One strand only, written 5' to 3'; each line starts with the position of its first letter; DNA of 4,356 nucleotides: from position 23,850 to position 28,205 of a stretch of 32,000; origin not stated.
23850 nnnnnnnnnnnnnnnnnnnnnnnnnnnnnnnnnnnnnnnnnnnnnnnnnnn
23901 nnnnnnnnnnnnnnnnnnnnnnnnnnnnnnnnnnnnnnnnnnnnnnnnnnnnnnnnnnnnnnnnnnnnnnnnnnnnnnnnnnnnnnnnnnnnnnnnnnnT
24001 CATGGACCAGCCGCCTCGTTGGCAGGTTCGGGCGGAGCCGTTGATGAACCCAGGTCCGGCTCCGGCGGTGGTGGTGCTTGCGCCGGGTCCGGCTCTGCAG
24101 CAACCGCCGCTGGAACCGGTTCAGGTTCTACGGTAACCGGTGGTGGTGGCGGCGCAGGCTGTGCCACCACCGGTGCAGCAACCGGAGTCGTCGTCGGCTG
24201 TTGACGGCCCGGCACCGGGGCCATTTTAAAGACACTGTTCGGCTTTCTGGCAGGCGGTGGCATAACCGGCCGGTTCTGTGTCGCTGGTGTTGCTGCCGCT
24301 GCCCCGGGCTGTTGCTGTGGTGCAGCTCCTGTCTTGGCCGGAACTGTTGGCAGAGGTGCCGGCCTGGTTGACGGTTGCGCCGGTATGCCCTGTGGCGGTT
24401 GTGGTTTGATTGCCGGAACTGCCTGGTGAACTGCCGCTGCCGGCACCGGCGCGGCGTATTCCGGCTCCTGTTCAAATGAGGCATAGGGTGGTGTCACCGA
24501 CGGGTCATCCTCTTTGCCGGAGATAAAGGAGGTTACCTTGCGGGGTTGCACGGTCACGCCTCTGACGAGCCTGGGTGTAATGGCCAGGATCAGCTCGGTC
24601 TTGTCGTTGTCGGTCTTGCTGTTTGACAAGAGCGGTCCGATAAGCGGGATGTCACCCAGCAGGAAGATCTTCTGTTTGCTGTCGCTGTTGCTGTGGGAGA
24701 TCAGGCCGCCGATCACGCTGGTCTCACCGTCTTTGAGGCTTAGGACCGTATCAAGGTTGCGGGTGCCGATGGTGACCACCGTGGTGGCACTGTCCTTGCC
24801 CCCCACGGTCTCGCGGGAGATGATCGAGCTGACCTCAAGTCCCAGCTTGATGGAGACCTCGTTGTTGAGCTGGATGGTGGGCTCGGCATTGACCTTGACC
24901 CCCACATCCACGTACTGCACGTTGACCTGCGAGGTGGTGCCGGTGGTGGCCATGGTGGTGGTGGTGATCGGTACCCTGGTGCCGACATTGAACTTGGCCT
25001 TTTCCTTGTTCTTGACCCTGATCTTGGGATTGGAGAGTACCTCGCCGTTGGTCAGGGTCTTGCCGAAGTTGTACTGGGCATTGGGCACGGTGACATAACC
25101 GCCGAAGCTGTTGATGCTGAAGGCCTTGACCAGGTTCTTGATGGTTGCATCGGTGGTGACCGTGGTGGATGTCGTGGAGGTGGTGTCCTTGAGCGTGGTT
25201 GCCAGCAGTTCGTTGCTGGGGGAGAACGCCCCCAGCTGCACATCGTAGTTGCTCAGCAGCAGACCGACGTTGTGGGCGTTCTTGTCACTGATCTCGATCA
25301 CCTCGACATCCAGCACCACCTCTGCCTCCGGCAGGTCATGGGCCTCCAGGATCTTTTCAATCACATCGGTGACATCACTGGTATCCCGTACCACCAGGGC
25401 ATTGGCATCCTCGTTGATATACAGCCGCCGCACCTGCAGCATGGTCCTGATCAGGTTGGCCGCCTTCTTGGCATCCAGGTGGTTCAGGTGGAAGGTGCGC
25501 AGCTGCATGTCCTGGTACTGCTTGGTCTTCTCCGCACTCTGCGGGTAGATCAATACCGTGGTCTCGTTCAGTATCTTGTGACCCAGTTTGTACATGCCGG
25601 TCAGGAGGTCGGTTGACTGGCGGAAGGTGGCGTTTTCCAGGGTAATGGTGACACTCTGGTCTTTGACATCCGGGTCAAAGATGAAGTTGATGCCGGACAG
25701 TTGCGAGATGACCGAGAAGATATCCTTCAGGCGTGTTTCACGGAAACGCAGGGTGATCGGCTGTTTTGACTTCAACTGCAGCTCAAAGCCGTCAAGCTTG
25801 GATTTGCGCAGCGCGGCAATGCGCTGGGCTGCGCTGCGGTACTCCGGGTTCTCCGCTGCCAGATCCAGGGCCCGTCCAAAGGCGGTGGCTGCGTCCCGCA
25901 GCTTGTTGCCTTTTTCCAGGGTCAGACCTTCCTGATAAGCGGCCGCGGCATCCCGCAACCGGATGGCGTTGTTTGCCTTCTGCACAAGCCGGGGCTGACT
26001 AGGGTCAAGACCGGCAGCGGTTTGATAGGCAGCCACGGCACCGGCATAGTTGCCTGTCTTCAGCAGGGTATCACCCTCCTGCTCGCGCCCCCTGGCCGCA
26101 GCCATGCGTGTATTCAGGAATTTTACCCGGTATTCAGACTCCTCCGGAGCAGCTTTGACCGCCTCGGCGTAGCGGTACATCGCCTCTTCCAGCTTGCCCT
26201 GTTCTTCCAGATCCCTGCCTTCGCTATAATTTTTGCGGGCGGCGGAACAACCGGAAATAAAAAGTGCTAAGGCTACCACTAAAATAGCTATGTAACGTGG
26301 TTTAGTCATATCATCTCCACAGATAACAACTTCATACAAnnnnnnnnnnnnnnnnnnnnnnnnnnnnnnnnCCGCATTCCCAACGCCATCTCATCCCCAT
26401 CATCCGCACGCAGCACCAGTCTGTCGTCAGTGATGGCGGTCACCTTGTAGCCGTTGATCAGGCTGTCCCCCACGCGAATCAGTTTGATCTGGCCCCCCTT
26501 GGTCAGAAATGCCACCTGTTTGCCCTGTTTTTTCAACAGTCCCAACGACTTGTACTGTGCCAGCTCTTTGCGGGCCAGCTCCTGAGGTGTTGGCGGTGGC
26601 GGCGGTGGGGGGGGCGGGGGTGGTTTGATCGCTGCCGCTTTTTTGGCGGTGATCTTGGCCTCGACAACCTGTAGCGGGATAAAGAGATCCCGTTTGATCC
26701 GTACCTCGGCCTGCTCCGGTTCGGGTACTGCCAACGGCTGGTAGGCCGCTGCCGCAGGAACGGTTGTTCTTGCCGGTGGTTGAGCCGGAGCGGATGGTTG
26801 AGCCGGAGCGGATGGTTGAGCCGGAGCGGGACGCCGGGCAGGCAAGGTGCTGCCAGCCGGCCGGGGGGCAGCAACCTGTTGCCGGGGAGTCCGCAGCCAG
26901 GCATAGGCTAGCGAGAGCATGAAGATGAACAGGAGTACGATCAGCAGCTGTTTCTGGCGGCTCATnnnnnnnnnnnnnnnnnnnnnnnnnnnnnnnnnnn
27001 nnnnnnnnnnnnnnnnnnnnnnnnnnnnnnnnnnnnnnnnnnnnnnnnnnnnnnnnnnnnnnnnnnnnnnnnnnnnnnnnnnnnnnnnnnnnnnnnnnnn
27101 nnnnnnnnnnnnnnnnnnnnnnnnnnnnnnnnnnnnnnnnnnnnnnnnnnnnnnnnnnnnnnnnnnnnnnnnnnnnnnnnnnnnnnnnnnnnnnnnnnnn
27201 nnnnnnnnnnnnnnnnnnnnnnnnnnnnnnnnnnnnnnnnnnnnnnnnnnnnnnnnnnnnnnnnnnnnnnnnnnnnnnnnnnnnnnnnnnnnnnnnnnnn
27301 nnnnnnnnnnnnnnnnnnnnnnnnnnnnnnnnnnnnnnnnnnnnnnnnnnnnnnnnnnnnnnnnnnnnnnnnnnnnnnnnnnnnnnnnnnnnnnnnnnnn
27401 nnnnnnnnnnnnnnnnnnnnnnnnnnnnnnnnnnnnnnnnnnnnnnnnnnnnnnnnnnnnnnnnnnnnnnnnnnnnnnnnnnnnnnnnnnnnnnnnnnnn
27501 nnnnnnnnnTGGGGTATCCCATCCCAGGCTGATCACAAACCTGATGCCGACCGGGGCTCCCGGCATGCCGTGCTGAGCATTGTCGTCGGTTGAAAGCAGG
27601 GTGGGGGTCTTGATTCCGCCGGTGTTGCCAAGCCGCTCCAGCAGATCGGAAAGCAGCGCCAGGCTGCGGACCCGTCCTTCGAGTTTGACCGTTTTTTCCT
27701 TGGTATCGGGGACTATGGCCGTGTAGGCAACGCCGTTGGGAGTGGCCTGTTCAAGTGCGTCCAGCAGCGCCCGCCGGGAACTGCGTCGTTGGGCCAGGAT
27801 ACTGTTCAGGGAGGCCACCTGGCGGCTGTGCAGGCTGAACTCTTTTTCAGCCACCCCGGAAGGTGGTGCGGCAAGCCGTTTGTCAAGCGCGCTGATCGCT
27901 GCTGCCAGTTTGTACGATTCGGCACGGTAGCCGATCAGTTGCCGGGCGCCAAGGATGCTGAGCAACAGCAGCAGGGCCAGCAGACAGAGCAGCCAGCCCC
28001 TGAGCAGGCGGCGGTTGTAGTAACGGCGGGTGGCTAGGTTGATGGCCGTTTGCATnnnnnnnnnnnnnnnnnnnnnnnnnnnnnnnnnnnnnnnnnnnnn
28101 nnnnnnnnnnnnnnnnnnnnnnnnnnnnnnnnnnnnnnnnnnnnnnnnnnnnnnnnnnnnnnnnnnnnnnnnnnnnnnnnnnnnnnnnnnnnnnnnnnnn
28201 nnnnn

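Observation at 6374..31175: Unrecognised ~85-95-aa terminal module on six consecutive secreted proteins and, N-terminally, on a decaheme cytochrome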

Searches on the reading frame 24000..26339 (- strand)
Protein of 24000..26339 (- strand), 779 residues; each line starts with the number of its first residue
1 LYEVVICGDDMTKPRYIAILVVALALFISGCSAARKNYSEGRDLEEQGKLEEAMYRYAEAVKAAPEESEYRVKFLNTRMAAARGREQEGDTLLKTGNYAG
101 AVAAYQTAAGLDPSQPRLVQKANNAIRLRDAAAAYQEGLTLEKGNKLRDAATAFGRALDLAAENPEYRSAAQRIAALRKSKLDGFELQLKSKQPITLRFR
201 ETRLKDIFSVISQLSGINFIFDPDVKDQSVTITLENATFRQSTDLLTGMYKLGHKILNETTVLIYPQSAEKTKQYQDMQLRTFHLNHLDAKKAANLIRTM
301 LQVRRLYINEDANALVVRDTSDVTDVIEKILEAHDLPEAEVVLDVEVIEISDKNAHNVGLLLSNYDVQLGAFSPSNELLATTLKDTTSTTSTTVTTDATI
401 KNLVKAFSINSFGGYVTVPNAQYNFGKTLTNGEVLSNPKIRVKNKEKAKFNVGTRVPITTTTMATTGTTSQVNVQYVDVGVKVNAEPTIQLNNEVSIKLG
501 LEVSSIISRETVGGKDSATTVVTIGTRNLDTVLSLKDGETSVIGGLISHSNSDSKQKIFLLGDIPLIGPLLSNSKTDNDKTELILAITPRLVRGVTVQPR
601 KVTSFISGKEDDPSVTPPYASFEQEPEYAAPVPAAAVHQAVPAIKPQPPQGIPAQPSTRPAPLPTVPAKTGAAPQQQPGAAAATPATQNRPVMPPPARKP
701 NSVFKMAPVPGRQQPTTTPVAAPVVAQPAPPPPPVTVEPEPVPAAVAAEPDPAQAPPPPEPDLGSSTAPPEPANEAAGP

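Call 17: search_protein_families(library=pfam, proteins=[window:24003-26339:-], max_evalue=0.01)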
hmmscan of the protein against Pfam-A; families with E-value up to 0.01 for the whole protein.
window:24003-26339:- (779 aa): 9 families
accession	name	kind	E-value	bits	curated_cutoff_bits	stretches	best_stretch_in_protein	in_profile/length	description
PF00263.26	Secretin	-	3.6e-38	131.2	27.5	1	430-593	6-169/169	Bacterial type II and III secretion system protein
PF03958.22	Secretin_N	-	4.1e-08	33.7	28.2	1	281-339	2-68/69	Bacterial type II/III secretion system short domain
PF13414.12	TPR_11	-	2.4e-07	30.8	26.8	1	89-117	1-29/42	TPR repeat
PF07719.23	TPR_2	-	8.9e-07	29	27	0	87-113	6-32/34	Tetratricopeptide repeat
PF13432.12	TPR_16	-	6.7e-05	23.7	32.7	1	38-116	1-65/65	Tetratricopeptide repeat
PF13428.12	TPR_14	-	0.0013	19.7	23.5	0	89-119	8-38/44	Tetratricopeptide repeat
PF16344.10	FecR_C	-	0.0014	19.1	24.4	1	197-260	2-66/70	FecR, C-terminal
PF21305.2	type_II_gspD_N0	-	0.0075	16.5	27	0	198-236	2-39/71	GspD-like, N0 domain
PF13181.12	TPR_8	-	0.0093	16.5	25.7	0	88-114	7-33/34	Tetratricopeptide repeat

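Call 18: search_protein_families(library=ncbifam, proteins=[window:24003-26339:-], max_evalue=0.01)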
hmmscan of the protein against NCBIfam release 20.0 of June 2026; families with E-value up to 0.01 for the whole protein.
window:24003-26339:- (779 aa): 11 families
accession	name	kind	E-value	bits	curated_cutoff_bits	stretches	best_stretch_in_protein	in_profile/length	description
TIGR02517.1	type_II_gspD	equivalog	3e-52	177.9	351.35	2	310-594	307-592/600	type II secretion system secretin GspD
TIGR02515.1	IV_pilus_PilQ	subfamily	3.7e-42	144.8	284.35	1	193-592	2-427/428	type IV pilus secretin PilQ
TIGR02519.1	pilus_MshL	equivalog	2e-31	109.1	250.2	1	308-592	3-290/290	pilus (MSHA type) biogenesis protein MshL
NF010083.0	PRK13568.1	equivalog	6.8e-26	91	554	2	433-593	266-418/419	DNA uptake porin HofQ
NF007851.2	PRK10560.1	exception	3.6e-20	72.2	598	1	195-593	24-410/412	DNA uptake porin HofQ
TIGR02516.1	type_III_yscC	equivalog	4.8e-15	55.1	238.45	1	311-593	206-462/463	type III secretion system outer membrane ring subunit SctC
NF042912.1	Amuc_1098_fam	equivalog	2e-11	42.7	750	1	526-592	730-796/805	Amuc_1098 family type IV pilus outer membrane protein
NF040658.1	Myxo_OME_TraC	equivalog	2.7e-11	42.9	500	1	14-173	14-168/602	outer membrane exchange accessory lipoprotein TraC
NF011873.0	PRK15346.1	equivalog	1e-08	34.3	524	1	524-578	426-480/499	EscC/YscC/HrcC family type III secretion system outer membrane ring protein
TIGR02552.1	LcrH_SycD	equivalog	0.00028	20.6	104.8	0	92-179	62-134/136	SycD/LcrH family type III secretion system chaperone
NF040959.1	MamA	equivalog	0.0097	15.4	200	0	129-167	137-175/204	magnetosome protein MamA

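Call 57: find_homologous_proteins(query=window:24000-26339:-, max_evalue=1e-20)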
Query window:24000-26339:- (779 aa): 910 proteins with E <= 1e-20 among 8000 candidates; the best 120 are listed.
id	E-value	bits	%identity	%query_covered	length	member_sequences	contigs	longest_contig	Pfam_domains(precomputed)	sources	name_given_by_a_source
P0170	0.0e+0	1668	100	99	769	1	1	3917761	PF13414.13,PF03958.23,PF00263.27,PF07719.24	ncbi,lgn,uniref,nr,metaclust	ncbi:secretin N-terminal domain-containing protein [Trichlorobacter lovleyi]|uniref:Type II and III 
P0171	0.0e+0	1661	100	99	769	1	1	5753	PF13414.13,PF03958.23,PF00263.27,PF07719.24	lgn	-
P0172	0.0e+0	1650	99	99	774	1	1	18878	PF13414.13,PF03958.23,PF00263.27,PF07719.24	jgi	-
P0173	0.0e+0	1607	96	99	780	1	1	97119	PF13414.13,PF03958.23,PF00263.27,PF07719.24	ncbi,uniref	ncbi:secretin N-terminal domain-containing protein [Trichlorobacter lovleyi]|uniref:secretin N-termi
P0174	0.0e+0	1597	96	99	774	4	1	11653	PF13414.13,PF03958.23,PF00263.27,PF07719.24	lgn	-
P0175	0.0e+0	1417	82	99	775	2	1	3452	PF03958.23,PF00263.27,PF07660.20,PF07719.24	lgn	-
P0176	0.0e+0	1390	87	97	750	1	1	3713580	PF03958.23,PF00263.27,PF07719.24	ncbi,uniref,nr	ncbi:type II secretion system protein [Trichlorobacter lovleyi]|uniref:secretin N-terminal domain-co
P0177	0.0e+0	1289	84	88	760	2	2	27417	PF13414.13,PF03958.23,PF13432.13,PF00263.27,PF07719.24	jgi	jgi:general secretion pathway protein D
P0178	0.0e+0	1272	81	93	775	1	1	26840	PF13414.13,PF03958.23,PF13432.13,PF00263.27,PF07719.24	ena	-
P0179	0.0e+0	1271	78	97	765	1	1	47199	PF03958.23,PF00263.27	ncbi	-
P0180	0.0e+0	1267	78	98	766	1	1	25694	PF03958.23,PF00263.27,PF07719.24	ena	-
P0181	0.0e+0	1267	79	93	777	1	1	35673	PF13414.13,PF03958.23,PF00263.27,PF07719.24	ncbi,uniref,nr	ncbi:MAG: type II secretion system protein [Trichlorobacter sp.]|uniref:secretin N-terminal domain-c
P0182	0.0e+0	1260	82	93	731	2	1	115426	PF16344.11,PF03958.23,PF00263.27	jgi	-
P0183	0.0e+0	1141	90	76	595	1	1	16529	PF03958.23,PF00263.27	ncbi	-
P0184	0.0e+0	1132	82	83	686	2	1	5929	PF03958.23,PF00263.27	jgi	-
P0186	0.0e+0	1045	70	91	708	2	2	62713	PF03958.23,PF00263.27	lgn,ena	-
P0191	4.1e-287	972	74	81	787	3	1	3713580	PF16344.11,PF00963.25,PF03958.23,PF00263.27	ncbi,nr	ncbi:type II secretion system protein [Trichlorobacter lovleyi]|nr:type II secretion system protein 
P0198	8.6e-262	889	71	78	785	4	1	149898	PF00963.25,PF03958.23,PF00263.27,PF07660.20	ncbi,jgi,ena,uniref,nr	ncbi:general secretion pathway protein D [Trichlorobacter thiogenes]|uniref:General secretion pathwa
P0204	5.4e-257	873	62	80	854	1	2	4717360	PF00963.25,PF03958.23,PF00263.27,PF07719.24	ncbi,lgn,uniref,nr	ncbi:secretin N-terminal domain-containing protein [Geobacter sp. SVR]|uniref:secretin N-terminal do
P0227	1.2e-249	849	60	78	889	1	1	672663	PF00963.25,PF00515.35,PF03958.23,PF00263.27,PF07719.24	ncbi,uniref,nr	ncbi:type II secretion system protein [Oryzomonas sagensis]|uniref:Type II secretion system protein 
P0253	3.9e-245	834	58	88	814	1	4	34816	PF00963.25,PF03958.23,PF00263.27,PF07660.20,PF07719.24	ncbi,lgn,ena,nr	ncbi:MAG: cohesin domain-containing protein [Desulfobacteraceae bacterium]|nr:cohesin domain-contain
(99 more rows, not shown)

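Call 59: find_encoding_contigs(protein=P0191, flank=10000, max_places=1)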
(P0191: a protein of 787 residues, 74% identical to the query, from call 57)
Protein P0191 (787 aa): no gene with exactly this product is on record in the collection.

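Call 60: find_encoding_contigs(protein=P0204, flank=10000, max_places=1)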
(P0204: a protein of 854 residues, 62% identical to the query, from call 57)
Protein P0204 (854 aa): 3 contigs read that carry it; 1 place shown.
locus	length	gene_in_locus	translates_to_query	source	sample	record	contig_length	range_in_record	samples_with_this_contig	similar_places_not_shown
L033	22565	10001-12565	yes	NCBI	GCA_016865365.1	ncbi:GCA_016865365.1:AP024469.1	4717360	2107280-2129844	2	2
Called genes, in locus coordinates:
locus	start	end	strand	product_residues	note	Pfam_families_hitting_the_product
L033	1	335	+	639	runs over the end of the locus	PF11992:TgpA_N, PF01841:Transglut_core, PF13559:DUF4129 (weak)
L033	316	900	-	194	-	PF03848:TehB, PF05175:MTS (weak), PF13489:Methyltransf_23, PF13847:Methyltransf_31, PF13649:Methyltransf_25, PF08241:Methyltransf_11, PF08242:Methyltransf_12 (weak)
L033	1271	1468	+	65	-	-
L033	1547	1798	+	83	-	-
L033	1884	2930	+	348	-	-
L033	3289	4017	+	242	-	PF00535:Glycos_transf_2, PF13641:Glyco_tranf_2_3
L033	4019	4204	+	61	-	-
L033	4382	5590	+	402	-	PF00482:T2SSF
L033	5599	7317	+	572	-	PF05157:MshEN, PF00437:T2SSE, PF25199:nSTAND_NTPase5 (weak)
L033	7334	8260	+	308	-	-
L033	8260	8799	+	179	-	PF05137:PilN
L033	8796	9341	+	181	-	PF04350:PilO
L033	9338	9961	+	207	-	-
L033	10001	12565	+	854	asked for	PF07719:TPR_2 (faint), PF03958:Secretin_N (weak), PF00263:Secretin, PF00963:Cohesin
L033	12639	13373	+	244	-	-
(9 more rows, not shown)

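Call 61: find_encoding_contigs(protein=P0227, flank=10000, max_places=1)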
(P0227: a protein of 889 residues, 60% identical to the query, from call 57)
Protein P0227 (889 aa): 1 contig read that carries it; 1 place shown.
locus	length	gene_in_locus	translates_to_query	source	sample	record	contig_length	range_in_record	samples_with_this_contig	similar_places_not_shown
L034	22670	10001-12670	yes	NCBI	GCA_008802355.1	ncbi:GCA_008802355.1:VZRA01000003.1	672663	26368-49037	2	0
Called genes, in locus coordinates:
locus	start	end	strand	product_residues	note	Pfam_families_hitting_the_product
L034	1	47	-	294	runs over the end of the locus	PF04015:DUF362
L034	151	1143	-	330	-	PF00480:ROK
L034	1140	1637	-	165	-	PF11969:DcpS_C (weak), PF01230:HIT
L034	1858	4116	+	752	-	PF00390:malic, PF03949:Malic_M, PF01515:PTA_PTB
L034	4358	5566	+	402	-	PF00482:T2SSF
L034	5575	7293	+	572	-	PF05157:MshEN, PF25199:nSTAND_NTPase5 (faint), PF00437:T2SSE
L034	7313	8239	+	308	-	PF11104:PilM_2 (weak)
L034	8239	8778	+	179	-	PF05137:PilN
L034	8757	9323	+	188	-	PF04350:PilO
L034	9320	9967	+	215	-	-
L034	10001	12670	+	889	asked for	PF00515:TPR_1 (faint), PF07719:TPR_2 (faint), PF03958:Secretin_N, PF00263:Secretin, PF00963:Cohesin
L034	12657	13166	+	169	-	PF07963:N_methyl (weak)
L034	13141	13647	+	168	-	PF07963:N_methyl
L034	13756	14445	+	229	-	PF00005:ABC_tran, PF02463:SMC_N (weak), PF13191:AAA_16 (weak), PF13304:AAA_21 (faint)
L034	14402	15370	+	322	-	PF18075:FtsX_ECD, PF02687:FtsX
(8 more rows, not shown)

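Call 72: search_protein_families(library=pfam, proteins=[P0198, P0204, P0191], max_evalue=0.001)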
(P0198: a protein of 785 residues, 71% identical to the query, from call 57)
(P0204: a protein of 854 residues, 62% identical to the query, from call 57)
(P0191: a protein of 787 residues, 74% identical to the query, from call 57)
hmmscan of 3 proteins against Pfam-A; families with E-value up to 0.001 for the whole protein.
P0198 (785 aa): 4 families
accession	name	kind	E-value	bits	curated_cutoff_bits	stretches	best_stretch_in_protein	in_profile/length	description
PF00263.26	Secretin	-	8.7e-38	130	27.5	1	428-590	7-169/169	Bacterial type II and III secretion system protein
PF00963.24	Cohesin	-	4.6e-12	46.7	24.1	1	661-770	10-123/139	Cohesin domain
PF03958.22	Secretin_N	-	3.5e-08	34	28.2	1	279-337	2-68/69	Bacterial type II/III secretion system short domain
PF07660.19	STN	-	9.1e-06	25.8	28.4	1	215-265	1-52/52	Secretin and TonB N terminus short domain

P0204 (854 aa): 6 families
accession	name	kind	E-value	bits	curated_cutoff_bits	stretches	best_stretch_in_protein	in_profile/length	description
PF00263.26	Secretin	-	6.2e-35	120.7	27.5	1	424-584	7-169/169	Bacterial type II and III secretion system protein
PF03958.22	Secretin_N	-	2e-10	41.2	28.2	1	272-330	2-68/69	Bacterial type II/III secretion system short domain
PF00963.24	Cohesin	-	1.2e-09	38.9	24.1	1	722-826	3-108/139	Cohesin domain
PF07719.23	TPR_2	-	4.3e-06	26.9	27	0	122-155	1-34/34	Tetratricopeptide repeat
PF13432.12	TPR_16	-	0.00041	21.2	32.7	0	28-51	34-56/65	Tetratricopeptide repeat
PF16344.10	FecR_C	-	0.00083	19.8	24.4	0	188-254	2-69/70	FecR, C-terminal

P0191 (787 aa): 4 families
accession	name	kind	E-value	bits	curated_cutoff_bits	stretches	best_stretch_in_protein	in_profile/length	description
PF00263.26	Secretin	-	1.1e-38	133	27.5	1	425-588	6-169/169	Bacterial type II and III secretion system protein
PF03958.22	Secretin_N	-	1.4e-07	32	28.2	1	276-334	2-68/69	Bacterial type II/III secretion system short domain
PF00963.24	Cohesin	-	1.2e-06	29.2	24.1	1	660-763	8-112/139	Cohesin domain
PF16344.10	FecR_C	-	5.8e-06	26.7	24.4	1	196-259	6-70/70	FecR, C-terminal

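Call 82: find_encoding_contigs(protein=P0186, flank=10000, max_places=1)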
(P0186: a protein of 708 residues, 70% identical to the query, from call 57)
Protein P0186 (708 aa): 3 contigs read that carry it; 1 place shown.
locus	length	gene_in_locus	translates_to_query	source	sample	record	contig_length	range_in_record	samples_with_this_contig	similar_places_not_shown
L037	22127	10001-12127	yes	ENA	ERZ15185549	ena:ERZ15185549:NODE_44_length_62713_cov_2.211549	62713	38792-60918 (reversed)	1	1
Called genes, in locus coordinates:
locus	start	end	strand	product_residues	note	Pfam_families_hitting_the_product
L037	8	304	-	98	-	PF05402:PqqD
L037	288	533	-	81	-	-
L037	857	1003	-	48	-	-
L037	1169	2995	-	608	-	PF13537:GATase_7 (weak), PF00733:Asn_synthase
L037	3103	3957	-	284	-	PF00685:Sulfotransfer_1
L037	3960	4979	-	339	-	PF07475:Hpr_kinase_C (weak)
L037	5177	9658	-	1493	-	PF07731:Cu-oxidase_2 (weak), PF00041:fn3 (weak), PF17957:Big_7, PF13517:FG-GAP_3, PF01839:FG-GAP (weak), PF13517:FG-GAP_3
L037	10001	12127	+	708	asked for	PF03958:Secretin_N, PF00263:Secretin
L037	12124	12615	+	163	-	PF07963:N_methyl (weak)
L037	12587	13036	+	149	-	PF07963:N_methyl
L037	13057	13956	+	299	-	PF01833:TIG (weak)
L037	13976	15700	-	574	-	PF05157:MshEN, PF00437:T2SSE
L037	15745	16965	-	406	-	PF00482:T2SSF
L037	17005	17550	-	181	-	-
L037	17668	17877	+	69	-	-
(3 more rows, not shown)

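Call 83: find_encoding_contigs(protein=P0253, flank=10000, max_places=1)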
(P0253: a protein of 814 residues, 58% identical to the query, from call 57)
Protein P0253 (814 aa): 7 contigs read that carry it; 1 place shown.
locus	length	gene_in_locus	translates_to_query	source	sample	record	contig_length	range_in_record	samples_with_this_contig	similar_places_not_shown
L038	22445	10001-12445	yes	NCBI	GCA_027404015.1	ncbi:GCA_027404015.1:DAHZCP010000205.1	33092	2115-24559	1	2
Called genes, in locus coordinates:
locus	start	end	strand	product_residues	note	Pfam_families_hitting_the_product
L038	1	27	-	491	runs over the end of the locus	PF04715:, PF00425:Chorismate_bind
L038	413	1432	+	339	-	PF18152:DAHP_snth_FXD, PF00793:DAHP_synth_1, PF03102:NeuB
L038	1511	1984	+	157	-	-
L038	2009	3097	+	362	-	PF01571:GCV_T, PF08669:GCV_T_C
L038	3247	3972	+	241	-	PF00535:Glycos_transf_2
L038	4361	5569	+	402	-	PF00482:T2SSF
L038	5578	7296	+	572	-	PF05157:MshEN, PF00437:T2SSE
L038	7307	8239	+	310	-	PF11104:PilM_2 (weak)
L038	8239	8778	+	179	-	PF05137:PilN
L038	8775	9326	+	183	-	PF04350:PilO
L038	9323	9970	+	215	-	-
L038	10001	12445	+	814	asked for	PF07719:TPR_2 (faint), PF07660:STN (faint), PF03958:Secretin_N, PF00263:Secretin, PF00963:Cohesin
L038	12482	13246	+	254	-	-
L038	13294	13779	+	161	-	PF07963:N_methyl (weak)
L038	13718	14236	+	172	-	PF07963:N_methyl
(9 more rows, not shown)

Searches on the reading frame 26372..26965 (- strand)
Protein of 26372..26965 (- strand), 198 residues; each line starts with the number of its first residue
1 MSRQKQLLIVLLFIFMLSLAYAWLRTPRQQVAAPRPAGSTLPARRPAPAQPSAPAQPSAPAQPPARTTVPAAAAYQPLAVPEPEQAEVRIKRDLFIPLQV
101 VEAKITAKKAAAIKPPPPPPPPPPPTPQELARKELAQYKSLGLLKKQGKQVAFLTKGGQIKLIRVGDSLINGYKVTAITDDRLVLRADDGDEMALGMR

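Call 17: search_protein_families(library=pfam, proteins=[window:26372-26965:-], max_evalue=0.01)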
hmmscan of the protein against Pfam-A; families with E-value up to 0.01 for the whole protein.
window:26372-26965:- (198 aa): 2 families
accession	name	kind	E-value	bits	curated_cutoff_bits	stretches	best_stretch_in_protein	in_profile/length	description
PF22812.1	CR_prot_dom_plant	-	0.00091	20.1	34.1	1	114-149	3-38/71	Plant cysteine-rich protein domain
PF23893.1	Y4YQ_C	-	0.0069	16.6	27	0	163-189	22-48/53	Uncharacterised protein Y4YQ C-terminal domain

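Call 18: search_protein_families(library=ncbifam, proteins=[window:26372-26965:-], max_evalue=0.01)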
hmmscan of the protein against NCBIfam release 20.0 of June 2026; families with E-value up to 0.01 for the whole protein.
window:26372-26965:- (198 aa): 2 families
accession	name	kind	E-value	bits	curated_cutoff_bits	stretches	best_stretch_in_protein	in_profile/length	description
NF041515.1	GspC_delta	equivalog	0.00013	21.9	150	1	63-192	35-159/311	type II secretion system protein GspC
TIGR03593.1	yidC_nterm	equivalog_domain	0.0062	16.2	58.25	1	4-95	2-83/363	membrane protein insertase YidC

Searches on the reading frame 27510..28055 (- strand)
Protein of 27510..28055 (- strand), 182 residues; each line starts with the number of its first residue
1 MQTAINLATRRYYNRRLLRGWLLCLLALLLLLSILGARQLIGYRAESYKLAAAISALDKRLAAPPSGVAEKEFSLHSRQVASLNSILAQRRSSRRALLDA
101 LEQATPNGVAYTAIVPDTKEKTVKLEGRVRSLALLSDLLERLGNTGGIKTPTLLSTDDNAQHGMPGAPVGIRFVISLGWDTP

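Call 17: search_protein_families(library=pfam, proteins=[window:27510-28055:-], max_evalue=0.01)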
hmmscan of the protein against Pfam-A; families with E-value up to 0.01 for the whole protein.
window:27510-28055:- (182 aa): 1 family
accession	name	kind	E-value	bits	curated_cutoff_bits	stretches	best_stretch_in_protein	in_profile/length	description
PF05137.18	PilN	-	1.4e-07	31.9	22.8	1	97-176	2-75/78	Fimbrial assembly protein (PilN)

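Call 18: search_protein_families(library=ncbifam, proteins=[window:27510-28055:-], max_evalue=0.01)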
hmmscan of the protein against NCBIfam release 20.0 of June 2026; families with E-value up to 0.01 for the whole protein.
window:27510-28055:- (182 aa): 0 families
